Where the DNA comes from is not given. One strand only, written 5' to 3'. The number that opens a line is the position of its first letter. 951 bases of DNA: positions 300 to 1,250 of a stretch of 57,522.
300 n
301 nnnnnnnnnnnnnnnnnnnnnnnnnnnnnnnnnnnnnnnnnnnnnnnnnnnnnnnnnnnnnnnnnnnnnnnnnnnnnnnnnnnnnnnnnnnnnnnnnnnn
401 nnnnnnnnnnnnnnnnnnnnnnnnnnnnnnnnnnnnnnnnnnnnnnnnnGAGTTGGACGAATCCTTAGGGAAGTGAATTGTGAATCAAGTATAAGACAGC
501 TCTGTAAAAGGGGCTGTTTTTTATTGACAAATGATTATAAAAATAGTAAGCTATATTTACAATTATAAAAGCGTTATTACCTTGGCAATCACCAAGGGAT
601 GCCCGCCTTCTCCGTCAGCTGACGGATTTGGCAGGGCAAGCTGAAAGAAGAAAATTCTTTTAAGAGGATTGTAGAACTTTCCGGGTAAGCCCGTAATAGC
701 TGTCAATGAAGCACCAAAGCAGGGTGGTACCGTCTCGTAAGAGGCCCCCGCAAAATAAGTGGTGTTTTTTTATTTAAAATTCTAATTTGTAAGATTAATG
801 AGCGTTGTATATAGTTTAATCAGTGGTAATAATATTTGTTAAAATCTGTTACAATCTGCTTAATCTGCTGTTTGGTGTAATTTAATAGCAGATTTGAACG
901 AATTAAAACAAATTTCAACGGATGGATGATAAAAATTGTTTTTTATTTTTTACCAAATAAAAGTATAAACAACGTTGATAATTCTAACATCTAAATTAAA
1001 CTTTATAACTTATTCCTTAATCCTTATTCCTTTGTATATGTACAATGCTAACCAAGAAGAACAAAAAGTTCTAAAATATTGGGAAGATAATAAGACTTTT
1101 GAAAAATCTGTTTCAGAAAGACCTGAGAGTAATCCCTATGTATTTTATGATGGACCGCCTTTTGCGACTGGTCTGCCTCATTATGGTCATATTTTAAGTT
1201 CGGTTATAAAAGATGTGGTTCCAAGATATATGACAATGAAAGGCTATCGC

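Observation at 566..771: Ultrashort-stem-I Ile T-box in a CPR genome, apparently acting on transcription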

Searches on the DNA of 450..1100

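Call 4: search_rna_families(source=window, start=450, end=1100, threshold=evalue, max_evalue=10, show_alignments=5)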
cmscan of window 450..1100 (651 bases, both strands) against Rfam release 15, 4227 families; matches with E-value up to 10: 3.
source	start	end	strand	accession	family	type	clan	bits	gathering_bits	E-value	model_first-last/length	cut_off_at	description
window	528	752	+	RF00230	T-box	Cis-reg; leader;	-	17.9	93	0.11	1-219/219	no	T-box leader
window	515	643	-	RF02365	Yfr17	Gene; sRNA;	-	16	50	2.5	1-264/264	no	Cyanobacterial functional RNA 17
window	940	963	-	RF01807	GIR1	Gene; ribozyme;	-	10.3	100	8.6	1-201/201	no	GIR1 branching ribozyme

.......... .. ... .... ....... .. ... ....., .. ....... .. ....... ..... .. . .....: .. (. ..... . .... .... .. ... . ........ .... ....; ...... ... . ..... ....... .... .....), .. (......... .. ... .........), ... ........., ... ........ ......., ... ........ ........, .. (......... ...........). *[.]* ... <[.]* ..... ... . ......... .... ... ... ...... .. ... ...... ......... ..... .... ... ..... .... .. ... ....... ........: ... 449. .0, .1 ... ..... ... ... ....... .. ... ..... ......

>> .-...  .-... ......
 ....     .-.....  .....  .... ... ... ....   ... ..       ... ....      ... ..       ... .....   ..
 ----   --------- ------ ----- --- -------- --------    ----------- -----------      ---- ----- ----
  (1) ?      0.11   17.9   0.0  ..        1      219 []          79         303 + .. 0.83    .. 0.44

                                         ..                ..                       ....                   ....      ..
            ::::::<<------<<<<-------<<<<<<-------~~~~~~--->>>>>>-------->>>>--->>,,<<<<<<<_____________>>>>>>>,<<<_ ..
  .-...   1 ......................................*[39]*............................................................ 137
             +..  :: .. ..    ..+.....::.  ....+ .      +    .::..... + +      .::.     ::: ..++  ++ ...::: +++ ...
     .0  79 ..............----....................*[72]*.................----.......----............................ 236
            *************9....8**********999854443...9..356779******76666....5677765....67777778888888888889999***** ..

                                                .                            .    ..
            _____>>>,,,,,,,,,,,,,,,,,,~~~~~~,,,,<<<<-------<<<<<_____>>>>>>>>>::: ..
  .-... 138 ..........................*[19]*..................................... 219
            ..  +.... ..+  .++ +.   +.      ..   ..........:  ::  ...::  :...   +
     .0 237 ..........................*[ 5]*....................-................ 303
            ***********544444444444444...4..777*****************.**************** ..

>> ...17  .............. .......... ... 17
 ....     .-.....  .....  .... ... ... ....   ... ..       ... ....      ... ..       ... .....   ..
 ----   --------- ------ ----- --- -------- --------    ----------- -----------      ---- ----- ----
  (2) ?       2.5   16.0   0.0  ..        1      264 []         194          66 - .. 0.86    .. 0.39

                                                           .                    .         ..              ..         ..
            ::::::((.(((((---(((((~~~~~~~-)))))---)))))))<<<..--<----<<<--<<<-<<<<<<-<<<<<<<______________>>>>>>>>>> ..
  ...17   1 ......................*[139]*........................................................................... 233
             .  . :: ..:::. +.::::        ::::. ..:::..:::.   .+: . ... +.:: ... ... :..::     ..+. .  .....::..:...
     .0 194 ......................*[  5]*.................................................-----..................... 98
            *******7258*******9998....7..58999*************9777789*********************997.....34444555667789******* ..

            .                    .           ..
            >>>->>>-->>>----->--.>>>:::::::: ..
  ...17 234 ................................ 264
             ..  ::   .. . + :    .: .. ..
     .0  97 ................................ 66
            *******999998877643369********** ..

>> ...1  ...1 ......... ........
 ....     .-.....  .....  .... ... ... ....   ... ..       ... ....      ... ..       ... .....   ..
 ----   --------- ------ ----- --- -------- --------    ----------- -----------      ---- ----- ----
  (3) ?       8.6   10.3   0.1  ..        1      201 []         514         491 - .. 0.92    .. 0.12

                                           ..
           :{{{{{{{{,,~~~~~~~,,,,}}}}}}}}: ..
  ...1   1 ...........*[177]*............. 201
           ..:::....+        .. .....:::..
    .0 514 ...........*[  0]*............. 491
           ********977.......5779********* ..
